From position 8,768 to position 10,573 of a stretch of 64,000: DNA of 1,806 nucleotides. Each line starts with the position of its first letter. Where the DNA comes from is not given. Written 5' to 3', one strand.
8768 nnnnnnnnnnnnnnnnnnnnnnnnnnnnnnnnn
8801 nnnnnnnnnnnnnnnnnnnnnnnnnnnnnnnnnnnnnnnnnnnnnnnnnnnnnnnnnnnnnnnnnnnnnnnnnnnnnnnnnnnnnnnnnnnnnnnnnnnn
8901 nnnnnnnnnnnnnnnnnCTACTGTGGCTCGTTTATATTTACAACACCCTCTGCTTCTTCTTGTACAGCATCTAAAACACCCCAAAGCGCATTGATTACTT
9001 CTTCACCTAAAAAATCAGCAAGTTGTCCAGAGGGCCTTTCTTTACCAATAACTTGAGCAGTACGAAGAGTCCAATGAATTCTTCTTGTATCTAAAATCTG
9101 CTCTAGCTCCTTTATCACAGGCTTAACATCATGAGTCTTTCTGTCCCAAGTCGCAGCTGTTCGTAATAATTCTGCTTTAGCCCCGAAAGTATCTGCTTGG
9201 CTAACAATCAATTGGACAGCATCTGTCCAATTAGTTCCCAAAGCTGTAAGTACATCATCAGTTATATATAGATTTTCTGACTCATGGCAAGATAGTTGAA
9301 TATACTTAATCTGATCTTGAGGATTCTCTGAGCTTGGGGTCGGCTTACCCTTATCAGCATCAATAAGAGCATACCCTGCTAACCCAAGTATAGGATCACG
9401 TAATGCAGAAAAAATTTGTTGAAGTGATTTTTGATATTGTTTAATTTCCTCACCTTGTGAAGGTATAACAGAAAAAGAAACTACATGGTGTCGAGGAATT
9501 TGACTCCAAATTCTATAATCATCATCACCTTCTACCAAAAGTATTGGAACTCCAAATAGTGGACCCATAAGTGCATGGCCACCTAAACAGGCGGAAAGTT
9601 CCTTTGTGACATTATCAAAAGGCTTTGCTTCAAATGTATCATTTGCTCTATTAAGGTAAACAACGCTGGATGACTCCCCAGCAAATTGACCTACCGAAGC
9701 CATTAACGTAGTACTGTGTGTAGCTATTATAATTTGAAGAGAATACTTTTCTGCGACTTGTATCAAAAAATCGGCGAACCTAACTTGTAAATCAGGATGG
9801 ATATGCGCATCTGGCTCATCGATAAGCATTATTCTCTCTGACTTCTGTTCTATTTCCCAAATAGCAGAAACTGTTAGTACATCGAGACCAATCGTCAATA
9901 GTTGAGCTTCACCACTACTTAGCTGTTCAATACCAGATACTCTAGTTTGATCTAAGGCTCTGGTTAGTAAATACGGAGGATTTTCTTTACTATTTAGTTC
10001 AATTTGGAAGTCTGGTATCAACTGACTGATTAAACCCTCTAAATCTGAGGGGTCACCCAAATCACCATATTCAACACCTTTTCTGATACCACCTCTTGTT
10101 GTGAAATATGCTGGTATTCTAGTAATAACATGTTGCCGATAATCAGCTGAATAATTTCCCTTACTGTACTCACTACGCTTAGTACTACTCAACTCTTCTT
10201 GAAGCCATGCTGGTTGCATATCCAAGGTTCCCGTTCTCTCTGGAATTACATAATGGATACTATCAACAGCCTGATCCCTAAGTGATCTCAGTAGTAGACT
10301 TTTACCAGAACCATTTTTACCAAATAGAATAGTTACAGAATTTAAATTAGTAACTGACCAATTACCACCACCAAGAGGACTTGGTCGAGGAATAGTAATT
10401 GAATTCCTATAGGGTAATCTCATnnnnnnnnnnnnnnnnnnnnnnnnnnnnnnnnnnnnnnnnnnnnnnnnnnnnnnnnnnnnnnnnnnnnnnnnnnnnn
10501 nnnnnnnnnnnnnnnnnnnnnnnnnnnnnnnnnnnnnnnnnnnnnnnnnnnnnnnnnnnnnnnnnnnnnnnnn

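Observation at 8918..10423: Stand-alone OLD-family ATPase/TOPRIM nuclease in the island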

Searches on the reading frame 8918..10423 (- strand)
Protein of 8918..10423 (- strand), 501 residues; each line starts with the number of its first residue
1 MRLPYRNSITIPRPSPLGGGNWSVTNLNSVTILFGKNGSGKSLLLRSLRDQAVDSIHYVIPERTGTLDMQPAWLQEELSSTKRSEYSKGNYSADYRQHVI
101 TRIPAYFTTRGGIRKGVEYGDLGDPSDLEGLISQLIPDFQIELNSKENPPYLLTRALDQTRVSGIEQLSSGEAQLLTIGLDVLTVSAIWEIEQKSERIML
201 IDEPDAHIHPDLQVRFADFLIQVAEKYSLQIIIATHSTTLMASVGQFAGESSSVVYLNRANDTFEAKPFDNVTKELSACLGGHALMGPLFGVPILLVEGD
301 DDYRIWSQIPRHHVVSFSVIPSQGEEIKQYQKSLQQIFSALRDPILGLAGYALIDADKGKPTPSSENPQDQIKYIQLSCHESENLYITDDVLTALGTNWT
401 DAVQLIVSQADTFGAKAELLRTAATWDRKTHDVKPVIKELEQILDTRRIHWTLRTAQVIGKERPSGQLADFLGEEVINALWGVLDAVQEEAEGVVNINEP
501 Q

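Call 4: search_protein_families(library=pfam, proteins=[window:8918-10423:-], max_evalue=0.01)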
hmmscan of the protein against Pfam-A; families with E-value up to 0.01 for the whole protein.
window:8918-10423:- (501 aa): 6 families
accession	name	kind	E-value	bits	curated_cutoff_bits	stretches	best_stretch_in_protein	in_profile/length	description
PF13304.12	AAA_21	-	2.2e-16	61.2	27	1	30-241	1-303/304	AAA domain, putative AbiEii toxin, Type IV TA system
PF13175.12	AAA_15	-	1.1e-14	55.4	32.1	1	163-239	296-372/374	AAA ATPase domain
PF02463.25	SMC_N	-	2e-06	27.8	40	1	28-247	24-208/220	RecF/RecN/SMC N terminal domain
PF13401.12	AAA_22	-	3.5e-05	24.6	27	1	29-90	6-70/130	AAA domain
PF00005.33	ABC_tran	-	0.00021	22.4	25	1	28-179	11-120/137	ABC transporter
PF11398.14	DUF2813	-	0.0021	17.9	21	0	174-244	262-328/372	Protein of unknown function (DUF2813)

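Call 5: search_protein_families(library=padloc, proteins=[window:8918-10423:-], max_evalue=0.01)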
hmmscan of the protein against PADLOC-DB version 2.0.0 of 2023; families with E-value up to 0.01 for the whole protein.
window:8918-10423:- (501 aa): 148 families (the best 25 are shown)
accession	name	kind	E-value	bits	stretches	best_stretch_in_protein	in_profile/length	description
PDLC02981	AriAB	-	2.2e-21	74.2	1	127-387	268-522/694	-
PDLC03878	NsnB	-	1.6e-19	68.8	2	55-244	113-284/345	-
PDLC00091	GajA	-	4.9e-18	63.3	1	190-244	291-345/627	AAA ATPase domain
PDLC02980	AriA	-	1.6e-17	62.5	2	166-242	236-304/304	-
PDLC02979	AriA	-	5e-17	60.8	1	154-239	290-371/373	-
PDLC00303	PtuA1|PtuA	-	8e-16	56.1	2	165-242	213-283/386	AAA ATPase domain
PDLC02914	ATPase-Toprim_I-B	-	8.6e-16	56.1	1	167-267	184-269/443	-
PDLC00285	PtuA1|PtuA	-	8.7e-16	56.2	2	166-244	261-333/432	AAA ATPase domain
PDLC00289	PtuA1|PtuA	-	2.3e-15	54.6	1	164-245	224-296/404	AAA ATPase domain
PDLC00283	PtuA1|PtuA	-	3.6e-15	54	2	159-269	268-368/448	AAA ATPase domain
PDLC00268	PtuA1|PtuA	-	1.4e-14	52.4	1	131-244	203-314/411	AAA ATPase domain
PDLC00273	PtuA1|PtuA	-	3.2e-14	50.8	1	164-245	199-273/375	AAA ATPase domain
PDLC00070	GajA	-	3.5e-14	50.3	1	142-265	234-356/596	AAA ATPase domain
PDLC04164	AriA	-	3.6e-14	50.9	1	141-242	149-237/253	-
PDLC00266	PtuA1|PtuA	-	4.6e-14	50.5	1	161-243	306-382/483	AAA ATPase domain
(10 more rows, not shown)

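Call 6: search_protein_families(library=ncbifam, proteins=[window:8918-10423:-], max_evalue=0.01)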
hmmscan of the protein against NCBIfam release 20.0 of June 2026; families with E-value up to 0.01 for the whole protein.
window:8918-10423:- (501 aa): 26 families (the best 25 are shown)
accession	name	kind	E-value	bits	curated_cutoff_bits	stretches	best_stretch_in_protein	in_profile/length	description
NF041760.1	PtuA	equivalog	1.4e-08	34.1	500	1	132-244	310-423/524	retron Ec78 anti-phage system effector ATPase PtuA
NF010068.0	PRK13548.1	equivalog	1.7e-07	30.6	261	1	164-242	134-207/261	heme ABC transporter ATP-binding protein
NF041774.1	tung_ATPbind_TupC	equivalog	1.3e-06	27.6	400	1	28-49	26-47/319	tungstate ABC transporter ATP-binding protein TupC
TIGR04435.1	restrict_AAA_1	hypoth_equivalog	3.3e-06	26.1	300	1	165-240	395-469/568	restriction system-associated AAA family ATPase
NF038234.1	retron_eff_Eco8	equivalog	3.7e-06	25.8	250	1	196-303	273-388/679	retron Eco8 family effector endonuclease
NF010171.0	PRK13652.1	equivalog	5.9e-05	22.3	476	1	188-247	148-207/277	cobalt transporter ATP-binding subunit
TIGR00972.1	3a0107s01c2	equivalog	7e-05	22.3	343.2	0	28-49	27-48/248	phosphate ABC transporter ATP-binding protein PstB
TIGR01166.1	cbiO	subfamily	7.3e-05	22.3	211.8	0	195-240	145-189/190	cobalt ABC transporter, ATP-binding protein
NF000355.4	ribo_prot_ABC_F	equivalog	9.4e-05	21.4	380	0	31-51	342-362/499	ribosomal protection-like ABC-F family protein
NF010157.0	PRK13636.1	equivalog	0.00018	20.8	463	0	163-240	129-204/285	cobalt transporter ATP-binding subunit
NF040873.1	AztA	equivalog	0.00038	20.1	220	0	28-48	18-38/191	zinc ABC transporter ATP-binding protein AztA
NF047739.1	antiphage_MADS3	equivalog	0.00042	19.6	420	0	191-244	333-382/427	methylation-associated defense system AAA family ATPase MAD3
TIGR02315.1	ABC_phnC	equivalog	0.00053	19.5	266.1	0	192-243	161-211/243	phosphonate ABC transporter ATP-binding protein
TIGR03608.1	L_ocin_972_ABC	subfamily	0.00065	19.2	254.85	0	158-243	125-199/206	putative bacteriocin export ABC transporter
TIGR03873.1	F420-0_ABC_ATP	hypoth_equivalog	0.0007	18.9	372.4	0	29-48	28-47/256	putative F420-0 ABC transporter ATP-binding protein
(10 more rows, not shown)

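Call 9: search_solved_structures(query=window:8918-10423:-, max_evalue=1, show_alignments=3)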
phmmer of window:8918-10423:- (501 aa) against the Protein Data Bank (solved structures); distinct sequences matched with E-value up to 1: 16.
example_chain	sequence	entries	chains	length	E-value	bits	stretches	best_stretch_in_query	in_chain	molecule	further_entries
6p74_A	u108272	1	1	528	0.00011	24.3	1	177-248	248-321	Putative ATP-dependent endonuclease of the OLD family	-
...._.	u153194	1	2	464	0.00026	23.2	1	163-263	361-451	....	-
8v45_A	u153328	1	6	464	0.00026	23.2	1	163-263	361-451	AriA antitoxin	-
8v46_A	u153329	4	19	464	0.00067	21.8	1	163-263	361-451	AriA antitoxin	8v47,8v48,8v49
9n69_A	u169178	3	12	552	0.012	17.7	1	159-268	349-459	AAA family ATPase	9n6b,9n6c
5b57_C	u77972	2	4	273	0.024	16.6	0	190-243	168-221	Hemin import ATP-binding protein HmuV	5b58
3gfo_A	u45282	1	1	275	0.026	16.5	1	155-241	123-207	Cobalt import ATP-binding protein cbiO 1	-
9e8z_C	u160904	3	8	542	0.036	16.1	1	156-241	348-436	Retron Ec83 probable ATPase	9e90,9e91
9vkz_A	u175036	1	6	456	0.078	15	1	164-244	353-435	Retron Ec78 probable ATPase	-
9u9y_A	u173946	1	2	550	0.086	14.8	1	164-244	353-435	AAA family ATPase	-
9kjx_B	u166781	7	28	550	0.1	14.6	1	164-244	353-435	AAA family ATPase | Retron I-A effector PtuA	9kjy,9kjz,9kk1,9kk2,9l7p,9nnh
9vh1_D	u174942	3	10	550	0.11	14.4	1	164-244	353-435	Retron Ec78 probable ATPase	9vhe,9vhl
22bu_B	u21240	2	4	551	0.16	13.9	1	164-243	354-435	AAA family ATPase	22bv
9nnb_C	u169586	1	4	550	0.27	13.2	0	164-244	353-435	Retron I-A effector PtuA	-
4yms_J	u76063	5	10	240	0.45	12.4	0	196-246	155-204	ABC-type polar amino acid transport system, ATPase component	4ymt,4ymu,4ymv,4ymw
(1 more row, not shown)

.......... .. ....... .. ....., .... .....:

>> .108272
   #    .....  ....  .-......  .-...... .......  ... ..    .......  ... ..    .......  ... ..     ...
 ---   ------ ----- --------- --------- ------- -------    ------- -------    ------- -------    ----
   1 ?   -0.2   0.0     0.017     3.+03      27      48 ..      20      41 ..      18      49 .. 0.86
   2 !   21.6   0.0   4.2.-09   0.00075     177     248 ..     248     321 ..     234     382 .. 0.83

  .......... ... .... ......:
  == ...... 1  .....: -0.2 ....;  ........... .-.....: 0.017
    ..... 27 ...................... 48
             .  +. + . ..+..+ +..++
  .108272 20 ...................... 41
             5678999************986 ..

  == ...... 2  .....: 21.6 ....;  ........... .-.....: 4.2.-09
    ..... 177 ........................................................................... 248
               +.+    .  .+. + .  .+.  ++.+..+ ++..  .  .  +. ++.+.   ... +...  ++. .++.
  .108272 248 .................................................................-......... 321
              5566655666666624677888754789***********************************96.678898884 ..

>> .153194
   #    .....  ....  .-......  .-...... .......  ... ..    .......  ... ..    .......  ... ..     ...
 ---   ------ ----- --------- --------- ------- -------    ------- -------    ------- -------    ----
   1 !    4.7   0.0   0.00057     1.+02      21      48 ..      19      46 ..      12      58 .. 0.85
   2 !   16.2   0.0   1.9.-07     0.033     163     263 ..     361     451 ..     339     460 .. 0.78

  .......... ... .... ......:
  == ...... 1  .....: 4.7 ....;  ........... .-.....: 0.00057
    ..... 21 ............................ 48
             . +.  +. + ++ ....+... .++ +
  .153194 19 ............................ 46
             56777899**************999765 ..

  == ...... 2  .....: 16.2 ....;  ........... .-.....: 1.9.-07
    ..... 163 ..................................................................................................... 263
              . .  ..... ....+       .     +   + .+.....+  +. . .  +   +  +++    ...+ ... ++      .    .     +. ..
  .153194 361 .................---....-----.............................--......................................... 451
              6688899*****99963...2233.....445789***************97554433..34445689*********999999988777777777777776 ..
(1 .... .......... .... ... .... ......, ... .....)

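Call 10: find_homologous_proteins(query=window:8918-10423:-, max_evalue=0.00001)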
Query window:8918-10423:- (501 aa): 692 proteins with E <= 0.00001 among 8000 candidates; the best 120 are listed.
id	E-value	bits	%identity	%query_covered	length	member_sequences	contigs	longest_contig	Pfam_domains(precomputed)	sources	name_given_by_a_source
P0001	1.4e-293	992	87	100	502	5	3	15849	PF13175.13,PF02463.26,PF13304.13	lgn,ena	-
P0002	8.8e-275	930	83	97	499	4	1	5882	PF13175.13,PF13401.13,PF02463.26,PF13304.13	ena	-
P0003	1.2e-271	920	80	98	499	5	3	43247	PF13175.13,PF13401.13,PF02463.26,PF13304.13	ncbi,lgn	-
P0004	2.0e-269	912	80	98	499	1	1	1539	PF13175.13,PF02463.26,PF13304.13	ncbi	-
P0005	1.7e-224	764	67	96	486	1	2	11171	PF13175.13,PF13304.13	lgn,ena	-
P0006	2.3e-223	760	68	96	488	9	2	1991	PF13175.13,PF13304.13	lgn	-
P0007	9.3e-215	732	65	96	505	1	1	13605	PF00005.34,PF13175.13,PF13401.13,PF02463.26,PF13304.13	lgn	-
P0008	6.4e-209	713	64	96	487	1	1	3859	PF13175.13,PF02463.26,PF13304.13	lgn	-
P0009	1.1e-202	692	62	97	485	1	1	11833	PF13175.13,PF13304.13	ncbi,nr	ncbi:MAG: AAA family ATPase [Gammaproteobacteria bacterium]|nr:AAA family ATPase [Gammaproteobacteri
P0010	3.4e-201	687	60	99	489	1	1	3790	PF00005.34,PF13175.13,PF02463.26,PF13304.13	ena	-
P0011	5.2e-201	687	63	96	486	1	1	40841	PF13175.13,PF13304.13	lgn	-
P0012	3.3e-197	674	60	96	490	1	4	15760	PF13175.13,PF13304.13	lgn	-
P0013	6.2e-197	673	60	96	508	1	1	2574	PF00005.34,PF13175.13,PF02463.26,PF13304.13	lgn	-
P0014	8.2e-195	666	60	96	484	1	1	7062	PF13175.13,PF02463.26,PF13304.13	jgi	jgi:predicted ATPase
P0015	7.4e-194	663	59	96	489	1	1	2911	PF13175.13,PF02463.26,PF13304.13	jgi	jgi:predicted ATPase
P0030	9.7e-187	640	57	98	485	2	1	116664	PF13175.13,PF13304.13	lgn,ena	-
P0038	1.0e-184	633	56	97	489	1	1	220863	PF13175.13,PF02463.26,PF13304.13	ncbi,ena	-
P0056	1.3e-181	623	56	96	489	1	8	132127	PF13175.13,PF13304.13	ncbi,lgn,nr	ncbi:MAG: hypothetical protein BroJett030_14940 [Alphaproteobacteria bacterium]|nr:MAG: hypothetical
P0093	1.9e-177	609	55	94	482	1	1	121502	PF13175.13,PF02463.26,PF13304.13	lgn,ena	-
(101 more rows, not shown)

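Call 13: search_solved_structures(query=A1, max_evalue=1, show_alignments=0)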
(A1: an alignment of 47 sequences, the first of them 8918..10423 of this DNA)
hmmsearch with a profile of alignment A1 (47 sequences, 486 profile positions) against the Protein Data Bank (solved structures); distinct sequences matched with E-value up to 1: 50.
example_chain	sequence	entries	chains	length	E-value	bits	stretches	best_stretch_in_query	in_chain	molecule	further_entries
9e8z_C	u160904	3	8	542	3.4e-07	32.3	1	122-238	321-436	Retron Ec83 probable ATPase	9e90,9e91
9n69_A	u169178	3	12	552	1.2e-06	30.5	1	111-241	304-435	AAA family ATPase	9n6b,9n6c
9u9y_A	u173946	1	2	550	1.5e-05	26.8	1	120-241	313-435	AAA family ATPase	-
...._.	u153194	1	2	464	1.8e-05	26.6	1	159-243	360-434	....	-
8v45_A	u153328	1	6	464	1.8e-05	26.6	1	159-243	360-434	AriA antitoxin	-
9kjx_B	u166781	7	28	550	1.9e-05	26.5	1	120-241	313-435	AAA family ATPase | Retron I-A effector PtuA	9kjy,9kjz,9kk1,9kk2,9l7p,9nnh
9vkz_A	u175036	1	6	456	2.6e-05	26.1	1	121-241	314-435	Retron Ec78 probable ATPase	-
5b57_C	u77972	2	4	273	2.9e-05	25.9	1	150-239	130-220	Hemin import ATP-binding protein HmuV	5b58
9vh1_D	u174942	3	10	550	3.4e-05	25.7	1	121-241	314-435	Retron Ec78 probable ATPase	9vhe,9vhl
9o4a_A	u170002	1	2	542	5.6e-05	25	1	122-238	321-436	Retron Ec83 probable ATPase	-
8v46_A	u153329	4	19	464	0.00011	24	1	159-243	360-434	AriA antitoxin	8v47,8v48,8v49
9nnb_C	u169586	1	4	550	0.00012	23.9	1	120-241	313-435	Retron I-A effector PtuA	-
22bu_B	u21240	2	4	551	0.00015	23.6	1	125-240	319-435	AAA family ATPase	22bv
6p74_A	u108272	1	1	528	0.00015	23.6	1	193-245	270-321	Putative ATP-dependent endonuclease of the OLD family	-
9nnk_C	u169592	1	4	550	0.00045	22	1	121-241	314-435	Retreon I-A effector PtuA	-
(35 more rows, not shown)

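Call 16: find_encoding_contigs(protein=P0003, flank=8000, max_places=4)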
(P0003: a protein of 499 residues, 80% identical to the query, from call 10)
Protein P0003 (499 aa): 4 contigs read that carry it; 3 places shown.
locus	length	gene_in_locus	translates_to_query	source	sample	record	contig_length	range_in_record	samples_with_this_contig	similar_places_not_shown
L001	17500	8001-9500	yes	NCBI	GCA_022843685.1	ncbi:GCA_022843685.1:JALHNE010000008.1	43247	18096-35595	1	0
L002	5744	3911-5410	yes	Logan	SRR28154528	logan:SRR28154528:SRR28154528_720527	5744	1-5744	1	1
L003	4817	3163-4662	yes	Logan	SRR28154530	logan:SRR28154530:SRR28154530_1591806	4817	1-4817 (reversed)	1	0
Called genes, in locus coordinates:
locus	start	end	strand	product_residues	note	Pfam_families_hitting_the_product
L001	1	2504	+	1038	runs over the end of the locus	PF25120:DUF7814 (faint), PF02384:N6_Mtase (faint), PF20473:MmeI_Mtase (faint), PF07669:Eco57I, PF12950:TaqI_C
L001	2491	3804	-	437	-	PF00239:Resolvase, PF07508:Recombinase, PF13408:Zn_ribbon_recom (weak)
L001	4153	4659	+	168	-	PF12869:tRNA_anti-like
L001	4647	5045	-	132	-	PF13022:HTH_Tnp_1_2 (weak), PF13551:HTH_29 (weak)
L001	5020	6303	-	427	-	PF01555:N6_N4_Mtase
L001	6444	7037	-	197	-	-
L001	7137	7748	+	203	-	-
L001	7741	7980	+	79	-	PF09954:DUF2188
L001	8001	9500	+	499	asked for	PF02463:SMC_N (faint), PF13401:AAA_22 (faint), PF13175:AAA_15, PF13304:AAA_21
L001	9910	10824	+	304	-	PF00389:2-Hacid_dh, PF02826:2-Hacid_dh_C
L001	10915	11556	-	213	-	PF13489:Methyltransf_23, PF01209:Ubie_methyltran, PF13649:Methyltransf_25, PF13847:Methyltransf_31, PF08241:Methyltransf_11, PF08242:Methyltransf_12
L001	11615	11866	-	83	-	-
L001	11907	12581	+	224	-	PF01797:Y1_Tnp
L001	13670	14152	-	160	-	PF01936:NYN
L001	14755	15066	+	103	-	PF05005:Ocnus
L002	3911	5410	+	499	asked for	PF02463:SMC_N (faint), PF13401:AAA_22 (faint), PF13175:AAA_15, PF13304:AAA_21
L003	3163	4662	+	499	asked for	PF02463:SMC_N (faint), PF13401:AAA_22 (faint), PF13175:AAA_15, PF13304:AAA_21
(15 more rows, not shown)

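Call 23: predict_structure(alignment_id=A1)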
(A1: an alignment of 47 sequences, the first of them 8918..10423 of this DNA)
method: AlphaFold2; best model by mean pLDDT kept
length: 501 residues; sequences in the alignment: 47
mean_pLDDT: 89.8   pTM: 0.82
mean pLDDT of the five models: 89.8, 88.1, 87.5, 87.3, 86.4
residues with pLDDT >= 90: 347; 70-90: 118; 50-70: 33; < 50: 3
segments of 3 or more residues with pLDDT < 50: none
pLDDT, mean of each block of 10 residues (from residue 1): 94 91 97 92 93 94 82 90 83 87 92 70 89 94 91 95 89 92 95 95 78 93 96 92 91 92 93 82 61 89 92 90 89 91 88 93 93 96 97 97 98 96 97 96 93 95 96 96 73 52 50
secondary structure, 60 per line:
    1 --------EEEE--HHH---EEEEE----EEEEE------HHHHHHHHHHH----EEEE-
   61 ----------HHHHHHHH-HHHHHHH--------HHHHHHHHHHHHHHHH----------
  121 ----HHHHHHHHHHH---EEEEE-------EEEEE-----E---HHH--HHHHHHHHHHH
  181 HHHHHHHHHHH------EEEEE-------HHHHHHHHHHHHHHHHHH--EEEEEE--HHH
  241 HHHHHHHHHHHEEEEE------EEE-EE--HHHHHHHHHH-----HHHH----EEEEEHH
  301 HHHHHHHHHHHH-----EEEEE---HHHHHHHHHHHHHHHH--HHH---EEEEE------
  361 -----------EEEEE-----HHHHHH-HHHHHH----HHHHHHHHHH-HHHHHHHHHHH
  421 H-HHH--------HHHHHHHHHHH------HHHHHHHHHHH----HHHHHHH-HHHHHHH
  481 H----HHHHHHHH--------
elements in order: E9-12 E21-25 E30-34 H41-51 E56-59 H71-78 H80-86 H95-110 H125-135 E139-143 E151-155 H170-191 E198-202 H210-227 E230-235 H238-251 E252-256 E263-265 H271-280 H286-289 E294-298 H299-312 E318-322 H326-341 E350-354 E372-376 H382-387 H389-394 H399-408 H410-421 H434-444 H451-461 H466-472 H474-481 H486-493
